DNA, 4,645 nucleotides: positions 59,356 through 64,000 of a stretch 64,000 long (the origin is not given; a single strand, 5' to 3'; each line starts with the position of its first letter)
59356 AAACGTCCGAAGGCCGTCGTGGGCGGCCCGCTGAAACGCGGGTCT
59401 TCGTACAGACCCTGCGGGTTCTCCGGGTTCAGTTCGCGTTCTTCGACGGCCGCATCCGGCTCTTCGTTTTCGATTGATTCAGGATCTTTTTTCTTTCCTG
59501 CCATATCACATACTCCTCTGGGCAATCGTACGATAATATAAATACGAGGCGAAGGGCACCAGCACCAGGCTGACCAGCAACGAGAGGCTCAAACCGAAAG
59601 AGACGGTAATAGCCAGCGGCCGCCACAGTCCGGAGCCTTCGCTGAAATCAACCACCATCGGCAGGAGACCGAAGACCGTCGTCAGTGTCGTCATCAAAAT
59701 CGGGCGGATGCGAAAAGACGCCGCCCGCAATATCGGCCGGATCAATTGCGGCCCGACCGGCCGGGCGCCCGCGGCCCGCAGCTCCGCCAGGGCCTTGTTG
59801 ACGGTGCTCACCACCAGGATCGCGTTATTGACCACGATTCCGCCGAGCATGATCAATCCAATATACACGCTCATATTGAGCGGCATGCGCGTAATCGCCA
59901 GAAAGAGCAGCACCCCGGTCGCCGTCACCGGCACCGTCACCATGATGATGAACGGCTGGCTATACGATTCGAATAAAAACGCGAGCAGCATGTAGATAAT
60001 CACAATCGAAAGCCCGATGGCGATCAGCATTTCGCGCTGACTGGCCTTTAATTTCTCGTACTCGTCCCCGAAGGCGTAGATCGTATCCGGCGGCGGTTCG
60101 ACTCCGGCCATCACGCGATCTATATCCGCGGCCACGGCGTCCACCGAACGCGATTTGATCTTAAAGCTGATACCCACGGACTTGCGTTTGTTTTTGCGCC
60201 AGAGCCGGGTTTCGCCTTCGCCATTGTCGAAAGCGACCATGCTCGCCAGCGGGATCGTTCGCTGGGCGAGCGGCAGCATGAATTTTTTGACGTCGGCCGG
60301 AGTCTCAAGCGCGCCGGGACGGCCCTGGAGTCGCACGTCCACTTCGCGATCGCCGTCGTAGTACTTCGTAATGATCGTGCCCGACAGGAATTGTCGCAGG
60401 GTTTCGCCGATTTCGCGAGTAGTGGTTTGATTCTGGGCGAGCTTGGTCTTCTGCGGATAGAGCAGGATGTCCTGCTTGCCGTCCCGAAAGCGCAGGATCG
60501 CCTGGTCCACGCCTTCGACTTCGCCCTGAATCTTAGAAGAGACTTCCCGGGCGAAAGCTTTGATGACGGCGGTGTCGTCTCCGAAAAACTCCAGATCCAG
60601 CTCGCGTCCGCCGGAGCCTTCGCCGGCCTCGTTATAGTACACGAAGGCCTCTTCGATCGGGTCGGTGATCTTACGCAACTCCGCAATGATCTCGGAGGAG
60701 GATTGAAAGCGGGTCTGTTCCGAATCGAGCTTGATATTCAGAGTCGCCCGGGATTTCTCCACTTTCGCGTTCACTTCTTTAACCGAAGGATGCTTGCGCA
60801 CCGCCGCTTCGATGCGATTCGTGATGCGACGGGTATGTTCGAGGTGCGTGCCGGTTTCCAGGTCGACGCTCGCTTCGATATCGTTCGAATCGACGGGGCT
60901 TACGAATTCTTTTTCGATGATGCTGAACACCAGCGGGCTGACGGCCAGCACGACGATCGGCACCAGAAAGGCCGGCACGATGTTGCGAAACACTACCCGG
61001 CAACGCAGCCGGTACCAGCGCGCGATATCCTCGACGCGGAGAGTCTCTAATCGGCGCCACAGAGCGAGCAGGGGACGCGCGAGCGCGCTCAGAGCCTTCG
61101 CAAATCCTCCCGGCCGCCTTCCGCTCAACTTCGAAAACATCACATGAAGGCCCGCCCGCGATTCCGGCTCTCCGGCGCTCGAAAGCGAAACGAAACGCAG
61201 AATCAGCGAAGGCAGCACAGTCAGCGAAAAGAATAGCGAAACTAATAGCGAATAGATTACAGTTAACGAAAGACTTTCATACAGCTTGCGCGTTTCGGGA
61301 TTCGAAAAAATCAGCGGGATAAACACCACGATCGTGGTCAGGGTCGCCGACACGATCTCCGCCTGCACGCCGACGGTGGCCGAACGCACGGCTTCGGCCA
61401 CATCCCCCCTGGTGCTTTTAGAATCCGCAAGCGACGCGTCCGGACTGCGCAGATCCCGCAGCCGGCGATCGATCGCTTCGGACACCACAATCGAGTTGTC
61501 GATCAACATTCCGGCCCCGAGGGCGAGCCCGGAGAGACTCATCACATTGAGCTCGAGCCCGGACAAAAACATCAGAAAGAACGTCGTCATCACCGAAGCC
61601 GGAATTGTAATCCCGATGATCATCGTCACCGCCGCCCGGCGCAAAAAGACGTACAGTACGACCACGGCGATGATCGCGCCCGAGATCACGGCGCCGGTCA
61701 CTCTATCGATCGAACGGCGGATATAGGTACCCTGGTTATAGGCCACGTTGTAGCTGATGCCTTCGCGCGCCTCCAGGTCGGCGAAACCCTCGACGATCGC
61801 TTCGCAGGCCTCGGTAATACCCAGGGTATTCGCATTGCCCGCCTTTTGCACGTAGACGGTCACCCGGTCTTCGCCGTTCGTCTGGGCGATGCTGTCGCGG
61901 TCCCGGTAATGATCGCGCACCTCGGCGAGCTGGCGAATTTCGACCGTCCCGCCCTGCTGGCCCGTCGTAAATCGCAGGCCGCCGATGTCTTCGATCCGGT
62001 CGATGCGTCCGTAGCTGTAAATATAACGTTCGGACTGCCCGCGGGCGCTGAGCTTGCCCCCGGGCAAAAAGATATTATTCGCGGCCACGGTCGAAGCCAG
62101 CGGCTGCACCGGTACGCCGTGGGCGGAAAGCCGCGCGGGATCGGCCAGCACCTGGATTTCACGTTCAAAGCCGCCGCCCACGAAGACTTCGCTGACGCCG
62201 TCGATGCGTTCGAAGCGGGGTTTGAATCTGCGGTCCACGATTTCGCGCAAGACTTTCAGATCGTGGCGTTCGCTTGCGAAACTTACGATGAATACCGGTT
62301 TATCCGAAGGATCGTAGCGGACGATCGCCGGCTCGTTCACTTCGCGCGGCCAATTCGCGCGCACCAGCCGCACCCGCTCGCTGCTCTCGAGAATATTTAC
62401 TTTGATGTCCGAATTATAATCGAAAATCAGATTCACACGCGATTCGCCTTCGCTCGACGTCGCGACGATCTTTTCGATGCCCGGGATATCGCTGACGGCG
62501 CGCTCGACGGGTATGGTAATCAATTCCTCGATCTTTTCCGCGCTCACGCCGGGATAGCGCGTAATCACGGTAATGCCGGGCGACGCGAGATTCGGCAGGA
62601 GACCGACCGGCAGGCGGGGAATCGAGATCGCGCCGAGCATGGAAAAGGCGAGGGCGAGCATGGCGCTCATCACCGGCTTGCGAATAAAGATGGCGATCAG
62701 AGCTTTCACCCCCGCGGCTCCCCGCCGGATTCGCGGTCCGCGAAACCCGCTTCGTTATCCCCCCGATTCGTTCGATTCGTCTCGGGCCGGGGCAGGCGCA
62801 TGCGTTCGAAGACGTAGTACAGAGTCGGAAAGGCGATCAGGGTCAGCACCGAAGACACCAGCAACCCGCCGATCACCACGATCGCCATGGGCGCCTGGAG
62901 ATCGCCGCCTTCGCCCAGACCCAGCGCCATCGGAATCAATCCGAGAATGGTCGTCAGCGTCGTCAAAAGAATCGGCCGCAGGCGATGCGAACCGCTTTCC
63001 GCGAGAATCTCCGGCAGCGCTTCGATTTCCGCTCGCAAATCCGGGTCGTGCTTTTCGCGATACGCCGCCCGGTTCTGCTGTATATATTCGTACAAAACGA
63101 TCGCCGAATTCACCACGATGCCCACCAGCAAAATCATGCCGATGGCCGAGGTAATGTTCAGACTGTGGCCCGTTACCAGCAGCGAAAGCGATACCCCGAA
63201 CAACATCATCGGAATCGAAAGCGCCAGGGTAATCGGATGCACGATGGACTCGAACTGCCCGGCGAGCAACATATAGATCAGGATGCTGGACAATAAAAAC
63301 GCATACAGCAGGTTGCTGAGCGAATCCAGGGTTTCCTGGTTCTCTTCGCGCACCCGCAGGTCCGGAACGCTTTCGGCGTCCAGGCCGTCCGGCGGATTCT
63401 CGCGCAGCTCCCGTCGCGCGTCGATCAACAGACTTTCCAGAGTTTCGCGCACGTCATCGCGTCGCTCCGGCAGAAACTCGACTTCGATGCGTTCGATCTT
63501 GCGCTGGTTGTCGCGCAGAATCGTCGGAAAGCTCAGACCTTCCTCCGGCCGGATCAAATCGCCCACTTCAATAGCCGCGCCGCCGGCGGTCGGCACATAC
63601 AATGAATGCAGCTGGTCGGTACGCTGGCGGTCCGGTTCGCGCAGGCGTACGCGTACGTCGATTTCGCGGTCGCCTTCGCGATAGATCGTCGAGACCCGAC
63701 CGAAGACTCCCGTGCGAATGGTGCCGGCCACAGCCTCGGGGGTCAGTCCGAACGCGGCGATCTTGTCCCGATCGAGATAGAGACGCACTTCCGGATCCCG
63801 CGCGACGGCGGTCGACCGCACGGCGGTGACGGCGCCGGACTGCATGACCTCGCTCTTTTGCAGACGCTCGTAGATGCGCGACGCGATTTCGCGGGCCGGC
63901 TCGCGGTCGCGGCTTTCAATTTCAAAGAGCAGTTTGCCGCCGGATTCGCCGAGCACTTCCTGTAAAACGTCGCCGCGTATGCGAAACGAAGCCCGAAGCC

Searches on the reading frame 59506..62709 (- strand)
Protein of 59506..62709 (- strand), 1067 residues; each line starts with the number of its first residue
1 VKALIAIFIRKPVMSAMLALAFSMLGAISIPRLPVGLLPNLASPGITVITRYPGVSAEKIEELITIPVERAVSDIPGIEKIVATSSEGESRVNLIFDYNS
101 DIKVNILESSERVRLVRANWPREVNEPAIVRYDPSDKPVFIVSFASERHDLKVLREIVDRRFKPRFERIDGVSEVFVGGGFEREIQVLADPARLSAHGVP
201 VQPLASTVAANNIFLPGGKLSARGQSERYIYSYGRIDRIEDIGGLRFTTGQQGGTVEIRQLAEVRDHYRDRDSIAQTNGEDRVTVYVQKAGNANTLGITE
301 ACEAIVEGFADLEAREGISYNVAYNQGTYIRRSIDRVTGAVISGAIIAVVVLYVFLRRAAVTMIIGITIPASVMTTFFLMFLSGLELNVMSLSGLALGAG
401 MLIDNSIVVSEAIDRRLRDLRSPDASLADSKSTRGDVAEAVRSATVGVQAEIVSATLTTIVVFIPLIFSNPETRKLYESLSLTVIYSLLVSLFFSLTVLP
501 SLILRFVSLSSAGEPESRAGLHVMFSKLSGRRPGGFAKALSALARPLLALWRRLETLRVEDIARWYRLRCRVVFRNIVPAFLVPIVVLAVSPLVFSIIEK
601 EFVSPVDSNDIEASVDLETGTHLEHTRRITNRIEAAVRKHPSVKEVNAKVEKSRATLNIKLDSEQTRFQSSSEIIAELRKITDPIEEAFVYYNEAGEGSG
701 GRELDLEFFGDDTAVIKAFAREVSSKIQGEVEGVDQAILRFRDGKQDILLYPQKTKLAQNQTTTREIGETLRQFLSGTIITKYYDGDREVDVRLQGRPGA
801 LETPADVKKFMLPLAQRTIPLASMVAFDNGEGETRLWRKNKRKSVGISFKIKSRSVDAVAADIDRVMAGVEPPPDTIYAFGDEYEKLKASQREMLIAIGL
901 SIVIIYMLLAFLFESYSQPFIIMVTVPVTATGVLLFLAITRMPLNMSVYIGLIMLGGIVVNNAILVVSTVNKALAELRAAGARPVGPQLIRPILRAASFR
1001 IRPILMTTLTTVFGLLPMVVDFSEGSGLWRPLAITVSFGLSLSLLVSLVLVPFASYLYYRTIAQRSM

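Call 35: search_protein_families(library=pfam, proteins=[window:59506-62709:-], max_evalue=0.001)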
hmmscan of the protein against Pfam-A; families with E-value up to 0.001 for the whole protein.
window:59506-62709:- (1067 aa): 1 family
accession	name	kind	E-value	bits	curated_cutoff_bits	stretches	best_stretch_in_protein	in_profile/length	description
PF00873.25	ACR_tran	-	1.7e-189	632.4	28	1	5-1053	2-1015/1021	AcrB/AcrD/AcrF family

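Call 54: find_homologous_proteins(query=window:59506-62709:-, max_evalue=1e-50)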
Query window:59506-62709:- (1067 aa): 1552 proteins with E <= 1e-50 among 8000 candidates; the best 120 are listed.
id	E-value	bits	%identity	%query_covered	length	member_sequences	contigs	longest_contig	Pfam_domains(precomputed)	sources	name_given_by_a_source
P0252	0.0e+0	2295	100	100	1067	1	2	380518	PF00873.26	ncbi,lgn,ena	-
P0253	0.0e+0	2283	100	100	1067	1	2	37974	PF00873.26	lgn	-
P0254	0.0e+0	1968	85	100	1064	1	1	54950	PF03176.22,PF00873.26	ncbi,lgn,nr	ncbi:MAG: efflux RND transporter permease subunit [bacterium]|nr:efflux RND transporter permease sub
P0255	0.0e+0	1951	84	100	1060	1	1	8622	PF00873.26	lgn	-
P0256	0.0e+0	1873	82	100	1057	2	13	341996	PF03176.22,PF00873.26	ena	-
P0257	0.0e+0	1750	78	100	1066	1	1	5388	PF00873.26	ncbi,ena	-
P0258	0.0e+0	1559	85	80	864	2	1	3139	PF00873.26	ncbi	ncbi:MAG: efflux RND transporter permease subunit, partial [Leptospirales bacterium]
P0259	0.0e+0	1187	54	99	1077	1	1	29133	PF00873.26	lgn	-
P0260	0.0e+0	1180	54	100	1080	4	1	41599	PF03176.22,PF02355.23,PF00873.26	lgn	-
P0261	0.0e+0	1157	53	98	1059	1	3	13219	PF00873.26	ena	-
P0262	0.0e+0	1150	53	99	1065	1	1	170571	PF00873.26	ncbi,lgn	-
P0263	0.0e+0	1130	53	98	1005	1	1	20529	PF00873.26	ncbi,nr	ncbi:MAG: efflux RND transporter permease subunit [Spirochaetia bacterium]|nr:efflux RND transporter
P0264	0.0e+0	1102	50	99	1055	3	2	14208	PF00873.26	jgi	-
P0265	0.0e+0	1076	50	99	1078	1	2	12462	PF03176.22,PF02355.23,PF00873.26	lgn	-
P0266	0.0e+0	1028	47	100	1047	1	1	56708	PF00873.26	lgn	-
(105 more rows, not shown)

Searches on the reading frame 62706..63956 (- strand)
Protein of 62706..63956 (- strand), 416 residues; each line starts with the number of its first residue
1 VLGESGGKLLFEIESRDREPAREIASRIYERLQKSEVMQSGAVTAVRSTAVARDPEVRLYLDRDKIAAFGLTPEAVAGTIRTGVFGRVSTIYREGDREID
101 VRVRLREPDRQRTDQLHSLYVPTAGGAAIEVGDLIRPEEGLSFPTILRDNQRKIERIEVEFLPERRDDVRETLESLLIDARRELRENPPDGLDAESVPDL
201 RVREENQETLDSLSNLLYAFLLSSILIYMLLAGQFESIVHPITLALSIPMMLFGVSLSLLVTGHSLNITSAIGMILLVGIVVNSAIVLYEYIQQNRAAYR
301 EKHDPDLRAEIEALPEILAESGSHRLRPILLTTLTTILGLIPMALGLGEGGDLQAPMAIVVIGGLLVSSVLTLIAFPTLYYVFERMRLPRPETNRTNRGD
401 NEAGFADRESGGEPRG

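Call 35: search_protein_families(library=pfam, proteins=[window:62706-63956:-], max_evalue=0.001)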
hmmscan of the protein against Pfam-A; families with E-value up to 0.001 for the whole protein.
window:62706-63956:- (416 aa): 1 family
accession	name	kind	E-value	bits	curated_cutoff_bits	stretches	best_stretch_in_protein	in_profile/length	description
PF00873.25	ACR_tran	-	4.1e-60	204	28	1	17-383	681-1020/1021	AcrB/AcrD/AcrF family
